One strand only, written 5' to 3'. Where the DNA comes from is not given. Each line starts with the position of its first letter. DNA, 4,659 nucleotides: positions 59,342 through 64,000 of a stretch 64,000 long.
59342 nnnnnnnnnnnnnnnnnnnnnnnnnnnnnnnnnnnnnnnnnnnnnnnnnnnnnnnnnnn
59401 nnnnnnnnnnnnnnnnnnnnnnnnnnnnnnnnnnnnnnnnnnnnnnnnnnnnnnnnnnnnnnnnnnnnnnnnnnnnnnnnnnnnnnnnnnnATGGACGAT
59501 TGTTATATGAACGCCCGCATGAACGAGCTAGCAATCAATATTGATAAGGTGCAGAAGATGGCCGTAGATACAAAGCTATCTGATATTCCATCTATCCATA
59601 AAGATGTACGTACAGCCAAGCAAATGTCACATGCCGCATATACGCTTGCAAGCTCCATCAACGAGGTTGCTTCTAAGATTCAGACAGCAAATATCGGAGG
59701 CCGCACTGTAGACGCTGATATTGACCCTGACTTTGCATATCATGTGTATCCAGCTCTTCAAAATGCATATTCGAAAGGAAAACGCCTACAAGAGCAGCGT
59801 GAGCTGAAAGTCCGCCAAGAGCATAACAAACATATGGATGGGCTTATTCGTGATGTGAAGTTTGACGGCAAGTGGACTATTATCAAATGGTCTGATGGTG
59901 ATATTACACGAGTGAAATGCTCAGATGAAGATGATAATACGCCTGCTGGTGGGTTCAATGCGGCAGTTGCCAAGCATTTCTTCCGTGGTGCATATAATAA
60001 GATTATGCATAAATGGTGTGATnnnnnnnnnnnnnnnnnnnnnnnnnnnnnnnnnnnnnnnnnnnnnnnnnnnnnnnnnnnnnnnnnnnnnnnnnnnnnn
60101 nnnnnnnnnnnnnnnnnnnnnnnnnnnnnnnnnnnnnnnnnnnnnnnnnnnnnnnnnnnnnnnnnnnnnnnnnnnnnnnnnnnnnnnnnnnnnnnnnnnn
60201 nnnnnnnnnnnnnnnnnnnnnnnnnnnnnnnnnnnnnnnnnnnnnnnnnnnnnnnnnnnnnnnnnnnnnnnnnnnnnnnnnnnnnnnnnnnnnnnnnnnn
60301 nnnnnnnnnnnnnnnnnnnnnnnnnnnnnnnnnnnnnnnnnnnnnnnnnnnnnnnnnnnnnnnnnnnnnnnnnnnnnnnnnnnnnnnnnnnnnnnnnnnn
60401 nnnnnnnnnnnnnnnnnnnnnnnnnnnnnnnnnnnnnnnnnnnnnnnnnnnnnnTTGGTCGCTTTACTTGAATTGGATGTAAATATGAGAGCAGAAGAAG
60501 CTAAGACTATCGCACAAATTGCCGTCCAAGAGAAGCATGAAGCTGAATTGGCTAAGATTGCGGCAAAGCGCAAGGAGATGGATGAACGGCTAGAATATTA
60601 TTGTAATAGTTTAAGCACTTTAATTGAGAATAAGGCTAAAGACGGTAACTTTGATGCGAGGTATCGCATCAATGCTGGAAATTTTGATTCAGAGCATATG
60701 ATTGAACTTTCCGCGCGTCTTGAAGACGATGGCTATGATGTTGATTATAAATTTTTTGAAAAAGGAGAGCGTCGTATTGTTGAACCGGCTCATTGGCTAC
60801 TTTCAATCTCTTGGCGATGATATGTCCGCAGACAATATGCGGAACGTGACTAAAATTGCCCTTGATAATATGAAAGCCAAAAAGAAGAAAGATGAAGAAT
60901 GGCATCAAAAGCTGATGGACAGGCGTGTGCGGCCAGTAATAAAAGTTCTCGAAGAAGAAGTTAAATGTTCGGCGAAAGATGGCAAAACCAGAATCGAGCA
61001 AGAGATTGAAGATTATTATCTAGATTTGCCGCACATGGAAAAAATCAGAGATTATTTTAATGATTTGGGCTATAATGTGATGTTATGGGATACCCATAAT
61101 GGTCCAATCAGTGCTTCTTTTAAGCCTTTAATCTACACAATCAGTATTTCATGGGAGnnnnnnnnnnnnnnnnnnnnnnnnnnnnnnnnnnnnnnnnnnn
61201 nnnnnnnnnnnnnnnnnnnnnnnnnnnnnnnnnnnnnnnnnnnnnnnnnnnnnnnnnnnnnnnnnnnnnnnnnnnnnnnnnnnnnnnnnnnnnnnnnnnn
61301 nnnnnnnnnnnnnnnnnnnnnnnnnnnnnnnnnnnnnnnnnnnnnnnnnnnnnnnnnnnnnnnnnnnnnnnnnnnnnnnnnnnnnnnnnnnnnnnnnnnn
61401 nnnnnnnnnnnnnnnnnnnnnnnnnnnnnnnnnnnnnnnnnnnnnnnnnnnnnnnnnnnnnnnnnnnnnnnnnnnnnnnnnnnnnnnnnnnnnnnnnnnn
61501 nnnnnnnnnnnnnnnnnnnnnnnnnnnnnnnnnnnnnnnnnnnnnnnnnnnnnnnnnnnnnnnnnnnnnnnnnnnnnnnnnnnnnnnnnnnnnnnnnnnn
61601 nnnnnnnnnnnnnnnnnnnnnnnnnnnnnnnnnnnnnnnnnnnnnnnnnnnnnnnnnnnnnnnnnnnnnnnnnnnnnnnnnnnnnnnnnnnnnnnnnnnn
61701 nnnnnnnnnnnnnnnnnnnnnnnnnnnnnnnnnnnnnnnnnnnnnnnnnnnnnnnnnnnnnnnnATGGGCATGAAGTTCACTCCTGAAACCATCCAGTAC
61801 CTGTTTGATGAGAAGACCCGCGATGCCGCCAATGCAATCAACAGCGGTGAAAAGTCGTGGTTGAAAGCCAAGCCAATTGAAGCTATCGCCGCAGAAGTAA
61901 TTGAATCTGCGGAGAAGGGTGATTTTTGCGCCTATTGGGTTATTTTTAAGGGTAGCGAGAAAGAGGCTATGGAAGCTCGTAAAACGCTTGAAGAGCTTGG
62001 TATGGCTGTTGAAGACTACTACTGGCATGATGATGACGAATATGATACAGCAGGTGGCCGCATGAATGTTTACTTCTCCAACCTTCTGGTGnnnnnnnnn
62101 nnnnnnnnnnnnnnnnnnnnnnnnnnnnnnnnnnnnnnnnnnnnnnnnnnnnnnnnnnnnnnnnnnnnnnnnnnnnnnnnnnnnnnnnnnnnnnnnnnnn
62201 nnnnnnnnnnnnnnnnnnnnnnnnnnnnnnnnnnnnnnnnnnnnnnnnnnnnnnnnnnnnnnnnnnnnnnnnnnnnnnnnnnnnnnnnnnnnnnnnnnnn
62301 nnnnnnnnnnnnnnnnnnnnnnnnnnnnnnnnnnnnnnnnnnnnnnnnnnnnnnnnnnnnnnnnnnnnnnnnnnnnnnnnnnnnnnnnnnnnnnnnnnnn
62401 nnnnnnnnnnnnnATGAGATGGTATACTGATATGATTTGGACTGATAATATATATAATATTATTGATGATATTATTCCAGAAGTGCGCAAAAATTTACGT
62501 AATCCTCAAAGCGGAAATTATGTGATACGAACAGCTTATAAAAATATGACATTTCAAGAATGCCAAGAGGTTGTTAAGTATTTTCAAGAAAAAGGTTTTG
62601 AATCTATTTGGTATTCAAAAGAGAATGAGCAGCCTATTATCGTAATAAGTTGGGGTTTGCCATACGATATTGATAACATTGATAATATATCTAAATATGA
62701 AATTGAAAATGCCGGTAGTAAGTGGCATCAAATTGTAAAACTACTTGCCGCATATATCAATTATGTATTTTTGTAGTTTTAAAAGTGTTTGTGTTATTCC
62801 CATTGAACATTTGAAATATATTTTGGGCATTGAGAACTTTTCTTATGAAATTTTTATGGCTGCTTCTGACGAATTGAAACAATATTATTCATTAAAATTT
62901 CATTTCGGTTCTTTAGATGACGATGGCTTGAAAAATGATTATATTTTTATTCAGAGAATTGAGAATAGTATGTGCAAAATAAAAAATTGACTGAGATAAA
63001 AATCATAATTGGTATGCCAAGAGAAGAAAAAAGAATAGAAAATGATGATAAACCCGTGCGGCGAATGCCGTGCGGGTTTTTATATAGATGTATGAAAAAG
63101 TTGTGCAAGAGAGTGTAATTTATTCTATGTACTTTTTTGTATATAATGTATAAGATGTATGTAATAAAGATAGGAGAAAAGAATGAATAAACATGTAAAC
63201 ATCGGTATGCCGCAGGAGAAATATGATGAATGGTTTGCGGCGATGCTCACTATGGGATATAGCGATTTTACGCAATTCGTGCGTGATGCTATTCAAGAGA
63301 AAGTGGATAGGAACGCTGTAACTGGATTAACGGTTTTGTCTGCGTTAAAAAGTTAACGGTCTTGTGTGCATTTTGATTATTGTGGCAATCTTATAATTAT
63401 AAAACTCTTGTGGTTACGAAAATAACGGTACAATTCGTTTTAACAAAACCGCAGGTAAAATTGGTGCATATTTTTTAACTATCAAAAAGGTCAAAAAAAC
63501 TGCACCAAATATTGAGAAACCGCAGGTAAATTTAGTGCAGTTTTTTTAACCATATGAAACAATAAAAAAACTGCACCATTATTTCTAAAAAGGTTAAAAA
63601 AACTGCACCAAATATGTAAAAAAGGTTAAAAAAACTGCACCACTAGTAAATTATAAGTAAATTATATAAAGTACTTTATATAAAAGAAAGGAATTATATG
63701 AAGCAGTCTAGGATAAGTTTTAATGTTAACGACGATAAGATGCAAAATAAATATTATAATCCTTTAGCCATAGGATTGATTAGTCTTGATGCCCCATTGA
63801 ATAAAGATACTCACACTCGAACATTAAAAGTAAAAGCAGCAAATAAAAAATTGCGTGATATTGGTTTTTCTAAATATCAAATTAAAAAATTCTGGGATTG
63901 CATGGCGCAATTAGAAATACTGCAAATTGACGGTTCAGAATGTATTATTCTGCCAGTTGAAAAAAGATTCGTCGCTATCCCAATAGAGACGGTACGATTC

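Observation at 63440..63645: Iteron-like array of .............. repeats in both orientations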

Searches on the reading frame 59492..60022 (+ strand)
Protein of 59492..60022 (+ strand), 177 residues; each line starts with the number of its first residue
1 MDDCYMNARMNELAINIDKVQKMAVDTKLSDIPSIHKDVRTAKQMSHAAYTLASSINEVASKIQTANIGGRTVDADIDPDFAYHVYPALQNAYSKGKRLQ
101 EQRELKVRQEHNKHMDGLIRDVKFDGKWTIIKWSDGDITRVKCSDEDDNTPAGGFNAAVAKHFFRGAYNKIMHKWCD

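Call 10: search_protein_families(library=pfam, proteins=[window:59492-60022:+], max_evalue=0.1)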
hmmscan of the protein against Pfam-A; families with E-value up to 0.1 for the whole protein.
window:59492-60022:+ (177 aa): 1 family
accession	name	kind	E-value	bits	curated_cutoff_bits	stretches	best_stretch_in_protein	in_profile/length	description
PF20616.4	Caps_syn_GfcC_N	-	0.019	15.6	22.1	1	46-81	73-107/129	Capsule biosynthesis GfcC, N-terminal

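Call 11: search_protein_families(library=phrogs, proteins=[window:59492-60022:+], max_evalue=0.1)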
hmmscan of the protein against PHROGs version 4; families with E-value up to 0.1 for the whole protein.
window:59492-60022:+ (177 aa): 1 family
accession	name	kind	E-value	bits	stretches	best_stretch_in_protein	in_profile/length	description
phrog_31240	-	unknown function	0.0059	17.9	1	59-98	8-47/89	-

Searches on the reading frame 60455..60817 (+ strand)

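Call 10: search_protein_families(library=pfam, proteins=[window:60455-60817:+], max_evalue=0.1)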
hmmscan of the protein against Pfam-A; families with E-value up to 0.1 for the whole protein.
window:60455-60817:+ (121 aa): 1 family
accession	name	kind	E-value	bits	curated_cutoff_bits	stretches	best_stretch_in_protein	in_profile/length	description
PF07352.17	Phage_Mu_Gam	-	0.051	14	28.3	1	12-62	19-71/149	Bacteriophage Mu Gam like protein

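Call 11: search_protein_families(library=phrogs, proteins=[window:60455-60817:+], max_evalue=0.1)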
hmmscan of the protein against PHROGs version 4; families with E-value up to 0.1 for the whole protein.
window:60455-60817:+ (121 aa): 2 families
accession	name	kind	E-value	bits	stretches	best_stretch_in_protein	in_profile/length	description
phrog_9673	-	unknown function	0.041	15.2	1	30-97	7-72/87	-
phrog_10447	-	unknown function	0.042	15.2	0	19-51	29-61/98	-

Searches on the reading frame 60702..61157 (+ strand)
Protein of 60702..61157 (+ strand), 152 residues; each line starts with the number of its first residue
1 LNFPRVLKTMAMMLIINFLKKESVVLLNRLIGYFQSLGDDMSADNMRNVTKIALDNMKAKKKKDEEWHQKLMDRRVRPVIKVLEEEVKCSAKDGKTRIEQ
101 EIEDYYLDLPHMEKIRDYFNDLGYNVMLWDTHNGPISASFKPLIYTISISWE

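Call 10: search_protein_families(library=pfam, proteins=[window:60702-61157:+], max_evalue=0.1)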
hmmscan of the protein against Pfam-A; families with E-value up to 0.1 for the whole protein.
window:60702-61157:+ (152 aa): 0 families

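Call 11: search_protein_families(library=phrogs, proteins=[window:60702-61157:+], max_evalue=0.1)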
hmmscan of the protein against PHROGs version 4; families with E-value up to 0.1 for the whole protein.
window:60702-61157:+ (152 aa): 4 families
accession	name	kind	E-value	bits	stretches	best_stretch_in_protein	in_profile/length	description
phrog_9499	-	unknown function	0.0024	19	1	55-109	21-74/88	-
phrog_18732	-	unknown function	0.0032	18.6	0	56-128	13-82/104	-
phrog_5321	-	unknown function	0.011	17.3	1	75-127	17-75/92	-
phrog_23654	-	unknown function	0.076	14.2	0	21-51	17-47/61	-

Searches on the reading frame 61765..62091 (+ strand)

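Call 10: search_protein_families(library=pfam, proteins=[window:61765-62091:+], max_evalue=0.1)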
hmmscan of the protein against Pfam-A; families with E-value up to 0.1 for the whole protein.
window:61765-62091:+ (109 aa): 1 family
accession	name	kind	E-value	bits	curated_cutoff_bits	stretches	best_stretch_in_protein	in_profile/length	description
PF08734.17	GYD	-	0.083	13.3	31.4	0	62-94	16-48/91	GYD domain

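Call 11: search_protein_families(library=phrogs, proteins=[window:61765-62091:+], max_evalue=0.1)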
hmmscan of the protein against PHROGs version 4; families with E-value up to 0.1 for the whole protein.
window:61765-62091:+ (109 aa): 0 families

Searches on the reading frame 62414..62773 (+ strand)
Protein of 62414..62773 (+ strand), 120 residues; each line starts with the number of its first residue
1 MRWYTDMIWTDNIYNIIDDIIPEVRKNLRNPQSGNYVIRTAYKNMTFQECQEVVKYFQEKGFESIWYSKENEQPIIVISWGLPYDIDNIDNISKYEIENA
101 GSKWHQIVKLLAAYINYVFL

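Call 10: search_protein_families(library=pfam, proteins=[window:62414-62773:+], max_evalue=0.1)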
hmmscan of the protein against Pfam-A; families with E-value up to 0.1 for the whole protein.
window:62414-62773:+ (120 aa): 0 families

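Call 11: search_protein_families(library=phrogs, proteins=[window:62414-62773:+], max_evalue=0.1)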
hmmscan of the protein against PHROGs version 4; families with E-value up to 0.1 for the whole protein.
window:62414-62773:+ (120 aa): 2 families
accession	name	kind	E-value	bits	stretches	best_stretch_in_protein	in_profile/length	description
phrog_3012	-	unknown function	0.027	15.4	1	33-80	38-85/87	-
phrog_20609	-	unknown function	0.078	14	0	47-65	15-33/51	-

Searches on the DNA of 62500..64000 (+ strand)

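Call 6: search_dna_similar(query=window:62900-64000:+, collection=phages, mode=distant, max_rows=30)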
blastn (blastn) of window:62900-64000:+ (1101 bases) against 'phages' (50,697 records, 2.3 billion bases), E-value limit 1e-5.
No match.

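Call 93: search_rna_families(source=window, start=62500, end=64000, threshold=evalue, max_evalue=1)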
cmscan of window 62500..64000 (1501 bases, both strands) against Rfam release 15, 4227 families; matches with E-value up to 1: 18.
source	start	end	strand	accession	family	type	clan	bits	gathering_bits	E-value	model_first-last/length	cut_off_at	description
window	63530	63613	-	RF00990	mir-552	Gene; miRNA;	-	37.2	100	1.7e-05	1-83/83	no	mir-552 microRNA precursor family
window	62973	63091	+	RF00557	L10_leader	Cis-reg; leader;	-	29.2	44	0.02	1-138/138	no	Ribosomal protein L10 leader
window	63526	63617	-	RF04205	MIR2606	Gene; miRNA;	-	24.7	139.7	0.69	1-165/165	no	MIR2606 microRNA precursor family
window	63462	63578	-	RF04133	MIR2646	Gene; miRNA;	-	24.5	245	0.0085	51-207/256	no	MIR2646 microRNA precursor family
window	63460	63580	-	RF04262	MIR1319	Gene; miRNA;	-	24.5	116.6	0.11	1-119/119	no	MIR1319 microRNA precursor family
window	63530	63613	-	RF00810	mir-85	Gene; miRNA;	-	23.6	68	0.099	1-82/82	no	mir-85 microRNA precursor family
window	63462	63578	+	RF04071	MIR2863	Gene; miRNA;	CL00139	23.1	94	0.096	1-113/113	no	MIR2863 microRNA precursor family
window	63491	63548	-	RF04036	mir-2076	Gene; miRNA;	-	22.5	90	0.11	1-68/68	no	mir-2076 microRNA precursor family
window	62549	62626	+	RF01211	SNORD124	Gene; snRNA; snoRNA; CD-box;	-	22.2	40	0.57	1-104/104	no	Small nucleolar RNA SNORD124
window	63490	63550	-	RF04255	MIR8001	Gene; miRNA;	-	22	90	0.31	11-55/67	no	MIR8001 microRNA precursor family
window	63464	63576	-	RF04228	MIR6140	Gene; miRNA;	-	21.9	140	0.36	1-165/165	no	MIR6140 microRNA precursor family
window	63487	63553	-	RF03940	MIR9563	Gene; miRNA;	-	21.8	90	0.36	1-127/127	no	MIR9563 microRNA precursor family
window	63532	63612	-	RF03839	MIR2599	Gene; miRNA;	-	21.5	120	0.36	1-132/132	no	MIR2599 microRNA precursor family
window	63490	63550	-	RF03556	mir-559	Gene; miRNA;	-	21.1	95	0.51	1-91/91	no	mir-559 microRNA precursor family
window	63461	63521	+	RF01824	RUF20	Gene;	-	20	60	0.026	1-425/425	no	RNA of unknown function 20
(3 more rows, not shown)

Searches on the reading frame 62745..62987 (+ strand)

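Call 10: search_protein_families(library=pfam, proteins=[window:62745-62987:+], max_evalue=0.1)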
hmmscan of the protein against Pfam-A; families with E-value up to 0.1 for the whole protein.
window:62745-62987:+ (81 aa): 0 families

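Call 11: search_protein_families(library=phrogs, proteins=[window:62745-62987:+], max_evalue=0.1)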
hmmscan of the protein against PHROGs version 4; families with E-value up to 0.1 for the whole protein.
window:62745-62987:+ (81 aa): 1 family
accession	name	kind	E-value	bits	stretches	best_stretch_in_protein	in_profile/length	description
phrog_26031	-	unknown function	0.069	14.5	1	9-45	29-65/87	-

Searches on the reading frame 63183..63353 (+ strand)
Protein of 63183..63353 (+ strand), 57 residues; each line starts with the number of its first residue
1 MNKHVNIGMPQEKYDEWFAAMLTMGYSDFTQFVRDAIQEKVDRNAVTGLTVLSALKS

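Call 10: search_protein_families(library=pfam, proteins=[window:63183-63353:+], max_evalue=0.1)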
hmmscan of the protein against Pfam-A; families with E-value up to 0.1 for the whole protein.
window:63183-63353:+ (57 aa): 0 families

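Call 11: search_protein_families(library=phrogs, proteins=[window:63183-63353:+], max_evalue=0.1)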
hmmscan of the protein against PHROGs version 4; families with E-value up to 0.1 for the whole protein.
window:63183-63353:+ (57 aa): 1 family
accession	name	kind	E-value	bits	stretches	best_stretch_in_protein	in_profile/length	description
phrog_25647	-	unknown function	0.029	15.3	1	28-44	29-45/67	-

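Call 17: search_protein_families(library=ncbifam, proteins=[window:63183-63353:+], max_evalue=1)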
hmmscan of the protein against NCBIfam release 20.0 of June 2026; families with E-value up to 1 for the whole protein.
window:63183-63353:+ (57 aa): 1 family
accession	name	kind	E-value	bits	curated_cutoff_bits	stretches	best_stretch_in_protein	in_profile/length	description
NF001884.0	PRK00630.1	subfamily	0.038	14.1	119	1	7-44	15-52/148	nickel responsive regulator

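Call 84: find_homologous_proteins(query=window:63183-63353:+, max_evalue=0.01)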
Query window:63183-63353:+ (57 aa): 1 proteins with E <= 0.01 among 1 candidates.
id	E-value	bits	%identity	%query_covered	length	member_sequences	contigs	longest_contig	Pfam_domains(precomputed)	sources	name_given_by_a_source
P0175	1.4e-29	117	98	100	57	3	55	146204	-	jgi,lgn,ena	-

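Call 85: search_solved_structures(query=window:63183-63353:+, max_evalue=10, show_alignments=2)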
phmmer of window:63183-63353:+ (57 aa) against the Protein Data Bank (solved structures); distinct sequences matched with E-value up to 10: 7.
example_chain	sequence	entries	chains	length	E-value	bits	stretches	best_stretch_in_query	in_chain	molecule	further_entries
2wvd_A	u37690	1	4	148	0.77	13.6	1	6-41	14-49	PUTATIVE NICKEL-RESPONSIVE REGULATOR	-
2wvb_A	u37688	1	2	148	1.2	13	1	6-41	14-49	PUTATIVE NICKEL-RESPONSIVE REGULATOR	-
2ca9_A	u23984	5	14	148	1.2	13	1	6-41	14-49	PUTATIVE NICKEL-RESPONSIVE REGULATOR | nickel-responsive regulator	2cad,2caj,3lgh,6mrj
3pht_A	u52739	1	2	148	1.2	12.9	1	6-41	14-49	Putative nickel-responsive regulator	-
2wvc_A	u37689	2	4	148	1.4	12.8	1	6-41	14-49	PUTATIVE NICKEL-RESPONSIVE REGULATOR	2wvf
2wve_A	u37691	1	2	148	1.4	12.7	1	6-41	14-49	PUTATIVE NICKEL-RESPONSIVE REGULATOR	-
1tl2_A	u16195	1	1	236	6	10.8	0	9-32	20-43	PROTEIN (TACHYLECTIN-2)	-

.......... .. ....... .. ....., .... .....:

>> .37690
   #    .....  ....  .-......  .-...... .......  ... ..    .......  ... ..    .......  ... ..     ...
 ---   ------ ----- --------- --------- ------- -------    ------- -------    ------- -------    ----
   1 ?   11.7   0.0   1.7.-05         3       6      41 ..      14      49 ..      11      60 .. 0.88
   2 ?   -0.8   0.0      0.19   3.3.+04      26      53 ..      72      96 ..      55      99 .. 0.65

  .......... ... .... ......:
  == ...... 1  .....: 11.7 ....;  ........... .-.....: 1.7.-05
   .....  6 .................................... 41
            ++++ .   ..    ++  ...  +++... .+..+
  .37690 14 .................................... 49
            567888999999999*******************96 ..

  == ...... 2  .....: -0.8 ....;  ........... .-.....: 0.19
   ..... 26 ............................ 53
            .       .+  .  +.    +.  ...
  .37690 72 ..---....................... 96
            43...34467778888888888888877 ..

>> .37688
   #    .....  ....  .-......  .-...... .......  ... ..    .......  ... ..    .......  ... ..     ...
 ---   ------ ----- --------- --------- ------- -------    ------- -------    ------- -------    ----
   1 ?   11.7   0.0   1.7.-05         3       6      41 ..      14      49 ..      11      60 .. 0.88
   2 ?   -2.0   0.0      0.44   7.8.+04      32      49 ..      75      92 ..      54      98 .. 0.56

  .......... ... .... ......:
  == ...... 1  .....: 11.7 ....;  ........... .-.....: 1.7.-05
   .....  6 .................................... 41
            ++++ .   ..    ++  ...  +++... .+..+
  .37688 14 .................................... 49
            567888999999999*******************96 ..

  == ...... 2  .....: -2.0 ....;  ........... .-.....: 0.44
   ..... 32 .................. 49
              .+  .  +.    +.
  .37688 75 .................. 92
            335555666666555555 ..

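Call 86: find_encoding_contigs(protein=P0175, flank=6000, max_places=10)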
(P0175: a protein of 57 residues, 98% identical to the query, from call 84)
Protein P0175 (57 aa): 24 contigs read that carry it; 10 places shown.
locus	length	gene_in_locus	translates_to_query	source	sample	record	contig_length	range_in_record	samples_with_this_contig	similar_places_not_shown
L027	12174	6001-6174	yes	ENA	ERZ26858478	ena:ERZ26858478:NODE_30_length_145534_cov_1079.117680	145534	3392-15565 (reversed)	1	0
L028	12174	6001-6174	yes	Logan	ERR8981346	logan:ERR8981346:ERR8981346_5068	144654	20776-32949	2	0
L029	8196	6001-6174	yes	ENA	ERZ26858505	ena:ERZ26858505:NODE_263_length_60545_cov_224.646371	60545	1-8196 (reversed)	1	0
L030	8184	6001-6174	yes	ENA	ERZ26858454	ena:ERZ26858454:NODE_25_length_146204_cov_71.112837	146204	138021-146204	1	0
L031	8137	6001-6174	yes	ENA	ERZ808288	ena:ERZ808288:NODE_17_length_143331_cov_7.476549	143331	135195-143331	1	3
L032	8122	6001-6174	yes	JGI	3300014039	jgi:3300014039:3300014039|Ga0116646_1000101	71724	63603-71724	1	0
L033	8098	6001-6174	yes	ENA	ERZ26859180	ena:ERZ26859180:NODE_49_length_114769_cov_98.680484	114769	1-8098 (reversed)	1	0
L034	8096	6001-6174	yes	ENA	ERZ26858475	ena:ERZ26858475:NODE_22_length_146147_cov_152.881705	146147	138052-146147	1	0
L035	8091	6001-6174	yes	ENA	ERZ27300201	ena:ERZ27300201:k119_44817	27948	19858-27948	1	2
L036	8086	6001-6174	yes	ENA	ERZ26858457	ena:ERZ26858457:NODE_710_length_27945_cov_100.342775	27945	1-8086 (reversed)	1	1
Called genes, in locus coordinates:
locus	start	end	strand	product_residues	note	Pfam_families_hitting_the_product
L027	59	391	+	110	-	-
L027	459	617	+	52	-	-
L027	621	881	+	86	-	-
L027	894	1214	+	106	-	-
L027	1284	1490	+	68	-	-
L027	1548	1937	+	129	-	-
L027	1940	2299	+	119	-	-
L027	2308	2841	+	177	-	-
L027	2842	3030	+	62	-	-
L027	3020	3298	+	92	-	-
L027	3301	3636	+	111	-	-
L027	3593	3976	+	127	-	-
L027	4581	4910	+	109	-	-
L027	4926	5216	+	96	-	-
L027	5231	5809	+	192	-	-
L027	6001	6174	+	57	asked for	-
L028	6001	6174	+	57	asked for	-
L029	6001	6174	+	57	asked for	-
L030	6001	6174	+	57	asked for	-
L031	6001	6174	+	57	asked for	-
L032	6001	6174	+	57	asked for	-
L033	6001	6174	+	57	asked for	-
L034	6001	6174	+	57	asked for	-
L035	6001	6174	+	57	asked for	-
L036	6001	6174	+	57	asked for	-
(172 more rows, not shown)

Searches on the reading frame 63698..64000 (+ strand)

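Call 10: search_protein_families(library=pfam, proteins=[window:63698-64000:+], max_evalue=0.1)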
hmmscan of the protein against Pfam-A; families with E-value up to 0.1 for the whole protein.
window:63698-64000:+ (101 aa): 1 family
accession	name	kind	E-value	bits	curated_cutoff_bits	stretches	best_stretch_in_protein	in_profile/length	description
PF25729.1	crAss_MUZ_C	-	0.018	15.9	27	1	3-50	12-59/83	Crassvirus muzzle protein C-terminal domain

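Call 11: search_protein_families(library=phrogs, proteins=[window:63698-64000:+], max_evalue=0.1)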
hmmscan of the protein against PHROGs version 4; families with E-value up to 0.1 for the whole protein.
window:63698-64000:+ (101 aa): 0 families
